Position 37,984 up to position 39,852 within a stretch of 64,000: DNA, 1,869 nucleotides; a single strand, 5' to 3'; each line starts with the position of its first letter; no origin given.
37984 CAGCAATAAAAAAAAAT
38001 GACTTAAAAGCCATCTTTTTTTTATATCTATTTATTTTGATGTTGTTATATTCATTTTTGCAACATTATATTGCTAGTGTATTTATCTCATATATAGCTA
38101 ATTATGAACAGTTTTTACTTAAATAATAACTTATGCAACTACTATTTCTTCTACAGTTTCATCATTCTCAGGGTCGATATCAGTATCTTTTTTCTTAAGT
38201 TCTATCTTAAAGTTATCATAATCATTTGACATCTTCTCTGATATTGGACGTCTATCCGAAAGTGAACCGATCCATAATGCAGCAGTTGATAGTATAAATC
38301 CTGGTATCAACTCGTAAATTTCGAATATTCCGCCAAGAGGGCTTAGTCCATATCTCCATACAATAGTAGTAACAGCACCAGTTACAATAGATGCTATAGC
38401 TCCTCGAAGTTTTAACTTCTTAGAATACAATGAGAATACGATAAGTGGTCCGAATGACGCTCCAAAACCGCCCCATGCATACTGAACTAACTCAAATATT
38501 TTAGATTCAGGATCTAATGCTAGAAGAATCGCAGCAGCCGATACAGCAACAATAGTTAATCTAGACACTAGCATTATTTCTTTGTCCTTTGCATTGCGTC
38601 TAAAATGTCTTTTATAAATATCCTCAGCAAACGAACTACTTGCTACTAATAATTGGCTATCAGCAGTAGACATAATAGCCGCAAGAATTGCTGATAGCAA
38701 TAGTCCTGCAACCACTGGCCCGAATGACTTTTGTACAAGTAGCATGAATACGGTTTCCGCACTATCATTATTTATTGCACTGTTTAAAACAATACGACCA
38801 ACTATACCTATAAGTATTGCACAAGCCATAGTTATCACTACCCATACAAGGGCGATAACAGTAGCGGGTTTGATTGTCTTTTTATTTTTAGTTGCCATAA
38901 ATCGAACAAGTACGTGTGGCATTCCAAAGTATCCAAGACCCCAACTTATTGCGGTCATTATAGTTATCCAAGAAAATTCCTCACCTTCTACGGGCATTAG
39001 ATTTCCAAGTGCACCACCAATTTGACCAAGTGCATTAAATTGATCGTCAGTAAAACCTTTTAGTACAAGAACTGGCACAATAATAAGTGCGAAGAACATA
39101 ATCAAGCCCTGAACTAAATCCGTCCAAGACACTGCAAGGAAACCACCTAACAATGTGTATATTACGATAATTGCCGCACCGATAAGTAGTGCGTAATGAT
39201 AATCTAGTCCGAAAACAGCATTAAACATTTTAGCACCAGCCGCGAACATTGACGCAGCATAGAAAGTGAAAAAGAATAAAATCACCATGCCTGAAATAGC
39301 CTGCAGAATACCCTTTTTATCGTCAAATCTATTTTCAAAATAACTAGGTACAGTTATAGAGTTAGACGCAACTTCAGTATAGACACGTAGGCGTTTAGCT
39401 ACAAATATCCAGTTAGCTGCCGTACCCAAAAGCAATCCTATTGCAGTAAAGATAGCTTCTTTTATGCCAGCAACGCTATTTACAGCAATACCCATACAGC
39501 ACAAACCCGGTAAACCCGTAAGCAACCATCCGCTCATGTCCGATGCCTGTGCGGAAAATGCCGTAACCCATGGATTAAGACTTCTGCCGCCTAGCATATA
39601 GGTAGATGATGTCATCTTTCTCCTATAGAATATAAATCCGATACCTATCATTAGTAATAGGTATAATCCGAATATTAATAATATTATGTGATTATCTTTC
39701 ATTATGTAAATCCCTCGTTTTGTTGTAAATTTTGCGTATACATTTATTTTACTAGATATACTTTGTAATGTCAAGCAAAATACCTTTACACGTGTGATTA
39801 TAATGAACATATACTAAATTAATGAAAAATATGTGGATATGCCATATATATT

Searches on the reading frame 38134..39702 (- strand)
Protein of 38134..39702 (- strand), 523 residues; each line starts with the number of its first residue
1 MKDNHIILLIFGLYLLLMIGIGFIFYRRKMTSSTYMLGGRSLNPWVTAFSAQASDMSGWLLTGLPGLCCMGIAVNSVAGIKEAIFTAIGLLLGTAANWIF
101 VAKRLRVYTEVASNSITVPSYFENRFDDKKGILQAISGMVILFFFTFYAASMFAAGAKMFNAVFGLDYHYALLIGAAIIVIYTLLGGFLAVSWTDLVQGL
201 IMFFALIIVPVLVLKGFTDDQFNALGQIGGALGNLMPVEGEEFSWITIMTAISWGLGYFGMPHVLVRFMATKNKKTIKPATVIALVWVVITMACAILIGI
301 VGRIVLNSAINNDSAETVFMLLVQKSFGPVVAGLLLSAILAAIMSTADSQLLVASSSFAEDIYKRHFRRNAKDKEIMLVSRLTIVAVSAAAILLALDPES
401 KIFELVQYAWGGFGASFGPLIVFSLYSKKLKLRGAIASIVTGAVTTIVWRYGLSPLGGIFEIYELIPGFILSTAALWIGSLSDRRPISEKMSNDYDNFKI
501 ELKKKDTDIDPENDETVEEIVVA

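Call 18: find_homologous_proteins(query=window:38134-39702:-, max_evalue=1e-50)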
Query window:38134-39702:- (523 aa): 8000 proteins with E <= 1e-50 among 8000 candidates; the best 120 are listed.
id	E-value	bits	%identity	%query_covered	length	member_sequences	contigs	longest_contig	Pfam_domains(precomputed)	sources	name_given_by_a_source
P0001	0.0e+0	1132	100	100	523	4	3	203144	PF00474.24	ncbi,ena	-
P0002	3.8e-284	961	83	99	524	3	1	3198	PF00474.24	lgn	-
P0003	1.7e-275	933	81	96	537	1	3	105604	PF00474.24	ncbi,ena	-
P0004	6.1e-257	871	76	99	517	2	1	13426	PF00474.24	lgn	-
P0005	4.2e-244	829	70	99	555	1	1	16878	PF00474.24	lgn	-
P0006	5.1e-187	641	60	96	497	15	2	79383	PF00474.24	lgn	-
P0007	8.1e-185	634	57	99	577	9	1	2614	PF00474.24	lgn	-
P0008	1.2e-182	626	57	97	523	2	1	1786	PF00474.24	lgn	-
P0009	5.9e-182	624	57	99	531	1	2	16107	PF00474.24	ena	-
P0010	2.1e-181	622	57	100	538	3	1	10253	PF00474.24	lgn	-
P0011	4.0e-181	621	56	99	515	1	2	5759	PF00474.24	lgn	-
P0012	2.7e-180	619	57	97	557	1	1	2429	PF00474.24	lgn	-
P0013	1.7e-179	616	56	97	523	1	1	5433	PF00474.24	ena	-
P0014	1.8e-178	613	58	96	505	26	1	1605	PF00474.24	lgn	-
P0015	2.3e-178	612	57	96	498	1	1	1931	PF00474.24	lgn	-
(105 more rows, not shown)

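Call 19: find_encoding_contigs(protein=P0003, flank=10000, max_places=4)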
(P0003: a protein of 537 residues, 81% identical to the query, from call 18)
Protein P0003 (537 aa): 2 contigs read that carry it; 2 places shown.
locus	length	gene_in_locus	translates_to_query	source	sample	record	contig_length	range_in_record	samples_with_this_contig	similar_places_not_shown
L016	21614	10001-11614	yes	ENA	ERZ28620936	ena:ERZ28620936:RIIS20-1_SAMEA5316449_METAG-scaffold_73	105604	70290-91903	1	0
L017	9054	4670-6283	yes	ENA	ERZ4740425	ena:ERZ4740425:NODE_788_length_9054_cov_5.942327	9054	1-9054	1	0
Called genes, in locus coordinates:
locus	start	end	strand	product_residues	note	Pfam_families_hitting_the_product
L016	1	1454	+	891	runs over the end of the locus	PF07517:SecA_DEAD, PF00270:DEAD, PF01043:SecA_PP_bind, PF21090:P-loop_SecA, PF07516:SecA_SW, PF02810:SEC-C (weak)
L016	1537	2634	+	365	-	PF03462:PCRF, PF00472:RF-1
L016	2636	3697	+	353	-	PF00814:TsaD, PF22521:HypF_C_2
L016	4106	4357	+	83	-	-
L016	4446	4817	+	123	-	PF00164:Ribosom_S12_S23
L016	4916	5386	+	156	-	PF00177:Ribosomal_S7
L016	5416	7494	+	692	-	PF00009:GTP_EFTU, PF03144:GTP_EFTU_D2, PF22042:EF-G_D2, PF14492:EFG_III, PF16658:RF3_C (faint), PF03764:EFG_IV, PF00679:EFG_C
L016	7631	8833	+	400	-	PF00009:GTP_EFTU, PF03144:GTP_EFTU_D2, PF03143:GTP_EFTU_D3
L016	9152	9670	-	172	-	PF14512:TM1586_NiRdase (faint), PF00881:Nitroreductase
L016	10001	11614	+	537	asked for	PF00474:SSF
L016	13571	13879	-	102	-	PF07561:DUF1540 (weak)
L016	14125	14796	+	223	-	-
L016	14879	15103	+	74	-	PF12844:HTH_19 (weak), PF01381:HTH_3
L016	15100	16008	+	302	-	-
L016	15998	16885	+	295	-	-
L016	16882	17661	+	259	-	PF00089:Trypsin, PF13365:Trypsin_2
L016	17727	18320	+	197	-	PF03575:Peptidase_S51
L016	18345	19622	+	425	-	PF19238:Radical_SAM_2, PF04459:DUF512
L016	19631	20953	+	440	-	PF00350:Dynamin_N (faint), PF01926:MMR_HSR1, PF02421:FeoB_N, PF00009:GTP_EFTU, PF01926:MMR_HSR1, PF02421:FeoB_N, PF04548:AIG1 (weak), PF14714:KH_dom-like, +2 more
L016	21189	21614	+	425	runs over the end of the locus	PF12897:Asp_aminotransf, PF00155:Aminotran_1_2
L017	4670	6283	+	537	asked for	PF00474:SSF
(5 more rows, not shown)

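Call 20: find_encoding_contigs(protein=P0004, flank=10000, max_places=3)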
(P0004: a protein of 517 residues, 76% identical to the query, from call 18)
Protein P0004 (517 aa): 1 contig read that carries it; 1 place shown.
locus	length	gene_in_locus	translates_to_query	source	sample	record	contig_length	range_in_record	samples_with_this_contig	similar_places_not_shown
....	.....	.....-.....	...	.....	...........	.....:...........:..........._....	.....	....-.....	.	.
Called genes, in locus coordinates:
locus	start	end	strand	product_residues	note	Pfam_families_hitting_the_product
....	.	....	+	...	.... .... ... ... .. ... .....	-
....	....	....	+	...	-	-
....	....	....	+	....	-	-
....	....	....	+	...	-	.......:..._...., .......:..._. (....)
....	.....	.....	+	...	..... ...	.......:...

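Call 21: find_encoding_contigs(protein=P0005, flank=10000, max_places=3)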
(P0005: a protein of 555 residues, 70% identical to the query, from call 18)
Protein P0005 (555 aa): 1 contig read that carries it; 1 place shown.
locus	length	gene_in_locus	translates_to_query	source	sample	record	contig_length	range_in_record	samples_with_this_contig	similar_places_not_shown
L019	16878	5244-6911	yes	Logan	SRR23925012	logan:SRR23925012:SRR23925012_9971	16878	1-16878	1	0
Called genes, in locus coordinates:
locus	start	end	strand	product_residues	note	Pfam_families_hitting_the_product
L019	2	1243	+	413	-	?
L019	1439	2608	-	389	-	PF01979:Amidohydro_1, PF07969:Amidohydro_3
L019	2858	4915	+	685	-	-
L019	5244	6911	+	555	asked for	PF00474:SSF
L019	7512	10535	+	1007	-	-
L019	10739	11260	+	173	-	PF04542:Sigma70_r2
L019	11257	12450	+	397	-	-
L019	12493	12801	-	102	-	PF07561:DUF1540 (faint)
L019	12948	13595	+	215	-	-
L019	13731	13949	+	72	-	PF12844:HTH_19, PF13560:HTH_31 (weak), PF01381:HTH_3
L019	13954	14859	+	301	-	-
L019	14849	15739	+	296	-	-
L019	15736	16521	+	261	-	PF00089:Trypsin, PF13365:Trypsin_2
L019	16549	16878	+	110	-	?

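Call 28: find_encoding_contigs(protein=P0002, flank=10000, max_places=3)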
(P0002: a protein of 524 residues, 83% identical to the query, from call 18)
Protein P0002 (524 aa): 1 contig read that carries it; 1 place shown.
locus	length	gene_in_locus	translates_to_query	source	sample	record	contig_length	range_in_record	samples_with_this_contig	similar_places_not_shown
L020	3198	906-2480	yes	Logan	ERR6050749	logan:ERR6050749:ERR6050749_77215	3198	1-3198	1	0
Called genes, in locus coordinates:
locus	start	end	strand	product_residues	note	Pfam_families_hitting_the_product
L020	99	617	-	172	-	PF00881:Nitroreductase, PF14512:TM1586_NiRdase (weak)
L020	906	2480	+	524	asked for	PF00474:SSF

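Call 29: find_encoding_contigs(protein=P0006, flank=10000, max_places=2)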
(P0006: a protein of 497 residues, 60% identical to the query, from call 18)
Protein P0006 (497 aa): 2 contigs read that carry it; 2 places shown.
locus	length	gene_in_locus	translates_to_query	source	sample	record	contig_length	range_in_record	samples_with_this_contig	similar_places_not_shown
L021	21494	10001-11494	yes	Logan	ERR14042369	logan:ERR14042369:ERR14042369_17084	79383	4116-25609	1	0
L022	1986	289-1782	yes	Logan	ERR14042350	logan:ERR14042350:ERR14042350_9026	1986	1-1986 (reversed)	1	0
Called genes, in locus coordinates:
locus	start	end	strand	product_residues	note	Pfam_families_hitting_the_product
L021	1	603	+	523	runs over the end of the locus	PF02142:MGS, PF01808:AICARFT_IMPCHas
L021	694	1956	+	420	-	PF02844:GARS_N, PF01071:GARS_A, PF02655:ATP-grasp_3 (weak), PF02786:CPSase_L_D2, PF02222:ATP-grasp (weak), PF02843:GARS_C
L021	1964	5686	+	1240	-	PF18072:FGAR-AT_linker, PF02769:AIRS_C, PF13507:GATase_5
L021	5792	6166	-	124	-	-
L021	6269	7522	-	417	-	-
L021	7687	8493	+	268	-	PF04909:Amidohydro_2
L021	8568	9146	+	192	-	PF02677:QueH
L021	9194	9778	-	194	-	PF02915:Rubrerythrin, PF21349:RUBY_RBDX (weak)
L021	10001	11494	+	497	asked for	PF00474:SSF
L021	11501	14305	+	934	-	PF00122:E1-E2_ATPase, PF00702:Hydrolase, PF08282:Hydrolase_3 (weak)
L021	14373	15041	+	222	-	PF00072:Response_reg, PF00486:Trans_reg_C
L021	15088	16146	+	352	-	PF00672:HAMP, PF00512:HisKA, PF02518:HATPase_c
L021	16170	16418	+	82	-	PF12636:DUF3781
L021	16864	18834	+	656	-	PF02065:Melibiase (weak)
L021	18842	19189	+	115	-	-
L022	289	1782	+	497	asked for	PF00474:SSF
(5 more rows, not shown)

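Call 37: find_encoding_contigs(protein=P0125, flank=10000, max_places=4)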
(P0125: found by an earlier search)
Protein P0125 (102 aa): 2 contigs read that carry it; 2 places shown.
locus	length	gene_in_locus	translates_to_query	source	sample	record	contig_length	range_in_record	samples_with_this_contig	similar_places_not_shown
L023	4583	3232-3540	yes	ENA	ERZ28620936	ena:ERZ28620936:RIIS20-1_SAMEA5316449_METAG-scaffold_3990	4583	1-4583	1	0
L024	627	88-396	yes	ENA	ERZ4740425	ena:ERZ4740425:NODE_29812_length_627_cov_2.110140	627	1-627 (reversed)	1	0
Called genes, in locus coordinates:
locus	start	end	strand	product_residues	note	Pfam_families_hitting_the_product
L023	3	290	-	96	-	?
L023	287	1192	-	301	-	-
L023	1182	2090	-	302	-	-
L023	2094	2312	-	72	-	PF13560:HTH_31 (weak), PF12844:HTH_19, PF01381:HTH_3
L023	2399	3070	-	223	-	-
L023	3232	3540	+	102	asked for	PF07561:DUF1540 (weak)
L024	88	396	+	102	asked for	PF07561:DUF1540 (weak)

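Call 43: find_encoding_contigs(protein=P0123, flank=6000, max_places=3)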
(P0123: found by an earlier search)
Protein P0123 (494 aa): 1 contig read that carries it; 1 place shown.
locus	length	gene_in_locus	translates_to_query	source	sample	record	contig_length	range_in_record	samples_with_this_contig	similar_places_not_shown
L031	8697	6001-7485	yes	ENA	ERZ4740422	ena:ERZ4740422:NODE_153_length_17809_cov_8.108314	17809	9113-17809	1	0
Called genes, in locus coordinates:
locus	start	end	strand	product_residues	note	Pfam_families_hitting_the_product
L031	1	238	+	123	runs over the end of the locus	PF00164:Ribosom_S12_S23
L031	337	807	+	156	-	PF00177:Ribosomal_S7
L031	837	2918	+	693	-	PF00009:GTP_EFTU, PF03144:GTP_EFTU_D2, PF22042:EF-G_D2, PF14492:EFG_III, PF16658:RF3_C (weak), PF03764:EFG_IV, PF00679:EFG_C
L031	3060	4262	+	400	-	PF00009:GTP_EFTU, PF03144:GTP_EFTU_D2, PF03143:GTP_EFTU_D3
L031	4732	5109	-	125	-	PF14512:TM1586_NiRdase (faint), PF00881:Nitroreductase (weak)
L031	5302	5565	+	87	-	PF01638:HxlR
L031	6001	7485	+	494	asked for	PF00474:SSF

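Call 44: find_encoding_contigs(protein=P0122, flank=6000, max_places=3)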
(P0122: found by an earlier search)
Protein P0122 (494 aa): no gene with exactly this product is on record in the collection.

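Call 68: find_encoding_contigs(protein=P0126, flank=4000, max_places=6)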
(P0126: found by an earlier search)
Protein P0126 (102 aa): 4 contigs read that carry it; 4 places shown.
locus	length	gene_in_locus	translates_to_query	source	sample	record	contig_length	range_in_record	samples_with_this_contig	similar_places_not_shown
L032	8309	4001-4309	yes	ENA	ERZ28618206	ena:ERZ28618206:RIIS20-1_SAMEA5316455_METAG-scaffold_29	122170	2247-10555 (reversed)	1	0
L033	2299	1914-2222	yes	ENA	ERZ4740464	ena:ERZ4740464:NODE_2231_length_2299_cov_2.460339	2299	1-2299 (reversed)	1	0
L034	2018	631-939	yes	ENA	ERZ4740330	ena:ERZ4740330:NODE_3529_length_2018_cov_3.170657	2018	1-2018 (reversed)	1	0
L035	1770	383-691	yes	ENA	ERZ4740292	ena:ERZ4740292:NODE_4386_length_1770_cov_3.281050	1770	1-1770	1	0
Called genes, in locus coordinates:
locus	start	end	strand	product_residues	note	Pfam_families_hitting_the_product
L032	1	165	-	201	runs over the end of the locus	PF03575:Peptidase_S51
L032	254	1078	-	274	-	PF00089:Trypsin, PF13365:Trypsin_2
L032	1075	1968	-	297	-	-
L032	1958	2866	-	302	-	-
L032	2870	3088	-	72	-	PF12844:HTH_19, PF01381:HTH_3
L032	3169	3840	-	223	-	-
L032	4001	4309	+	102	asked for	PF07561:DUF1540 (weak)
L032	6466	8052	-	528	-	PF00474:SSF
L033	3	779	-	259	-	?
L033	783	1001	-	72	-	PF12844:HTH_19, PF01381:HTH_3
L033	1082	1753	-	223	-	-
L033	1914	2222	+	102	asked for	PF07561:DUF1540 (weak)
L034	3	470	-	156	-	?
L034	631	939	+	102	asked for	PF07561:DUF1540 (weak)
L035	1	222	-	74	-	?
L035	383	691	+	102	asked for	PF07561:DUF1540 (weak)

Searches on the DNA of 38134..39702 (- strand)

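Call 33: search_rna_families(source=L016, start=11600, end=13600, threshold=evalue, max_evalue=10, show_alignments=2)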
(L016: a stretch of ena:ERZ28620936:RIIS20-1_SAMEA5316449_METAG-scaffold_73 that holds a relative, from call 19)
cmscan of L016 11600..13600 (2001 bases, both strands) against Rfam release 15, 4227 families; matches with E-value up to 10: 13.
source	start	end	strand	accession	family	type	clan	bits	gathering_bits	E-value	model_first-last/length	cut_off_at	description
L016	13288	13326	+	RF03751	mir-7445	Gene; miRNA;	-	25.7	79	0.11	1-60/60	no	mir-7445 microRNA precursor family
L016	13285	13324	-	RF03751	mir-7445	Gene; miRNA;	-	23.9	79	0.34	1-60/60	no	mir-7445 microRNA precursor family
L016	13285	13399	-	RF02845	Ref1C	Gene; sRNA;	-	23.4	90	1.6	1-131/131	no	Enterococcus sRNA 1C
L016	13286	13393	-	RF01470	rli38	Gene; sRNA;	-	23.4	49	2.3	1-150/150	no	Listeria sRNA rli38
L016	13225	13330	+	RF02315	TtnuHACA8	Gene; snRNA; snoRNA; HACA-box;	-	23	50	1.2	1-130/130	no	Tetrahymena snoRNA TtnuHACA8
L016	13074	13150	+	RF03095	RAGATH-17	Gene; sRNA;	-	22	102.3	8.7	1-96/96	no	RAGATH-17 RNA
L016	13289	13324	+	RF03821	mir-2002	Gene; miRNA;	-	21.3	49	0.48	1-68/68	no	mir-2002 microRNA precursor family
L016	13291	13369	-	RF02607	AbsR25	Gene; sRNA;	-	16.8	47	8.5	1-164/164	no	Acinetobacter sRNA 25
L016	13286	13325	+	RF04199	MIR6027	Gene; miRNA;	-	16.5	95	3.5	1-159/159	no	MIR6027 microRNA precursor family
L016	13275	13340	-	RF01646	ceN63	Gene; snRNA; snoRNA; CD-box;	-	15.9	65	9.3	1-69/69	no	Caenorhabditis snoRNA ceN63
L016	13292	13320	-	RF04128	MIR8562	Gene; miRNA;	-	15.8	211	7.2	1-242/242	no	MIR8562 microRNA precursor family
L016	13374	13446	-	RF00524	R2_retro_el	Cis-reg;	-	13.5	38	8.9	1-212/212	no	R2 RNA element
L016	12652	12700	+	RF01402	STnc150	Gene; sRNA;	-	13.1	60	8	1-267/267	no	STnc150 Hfq binding RNA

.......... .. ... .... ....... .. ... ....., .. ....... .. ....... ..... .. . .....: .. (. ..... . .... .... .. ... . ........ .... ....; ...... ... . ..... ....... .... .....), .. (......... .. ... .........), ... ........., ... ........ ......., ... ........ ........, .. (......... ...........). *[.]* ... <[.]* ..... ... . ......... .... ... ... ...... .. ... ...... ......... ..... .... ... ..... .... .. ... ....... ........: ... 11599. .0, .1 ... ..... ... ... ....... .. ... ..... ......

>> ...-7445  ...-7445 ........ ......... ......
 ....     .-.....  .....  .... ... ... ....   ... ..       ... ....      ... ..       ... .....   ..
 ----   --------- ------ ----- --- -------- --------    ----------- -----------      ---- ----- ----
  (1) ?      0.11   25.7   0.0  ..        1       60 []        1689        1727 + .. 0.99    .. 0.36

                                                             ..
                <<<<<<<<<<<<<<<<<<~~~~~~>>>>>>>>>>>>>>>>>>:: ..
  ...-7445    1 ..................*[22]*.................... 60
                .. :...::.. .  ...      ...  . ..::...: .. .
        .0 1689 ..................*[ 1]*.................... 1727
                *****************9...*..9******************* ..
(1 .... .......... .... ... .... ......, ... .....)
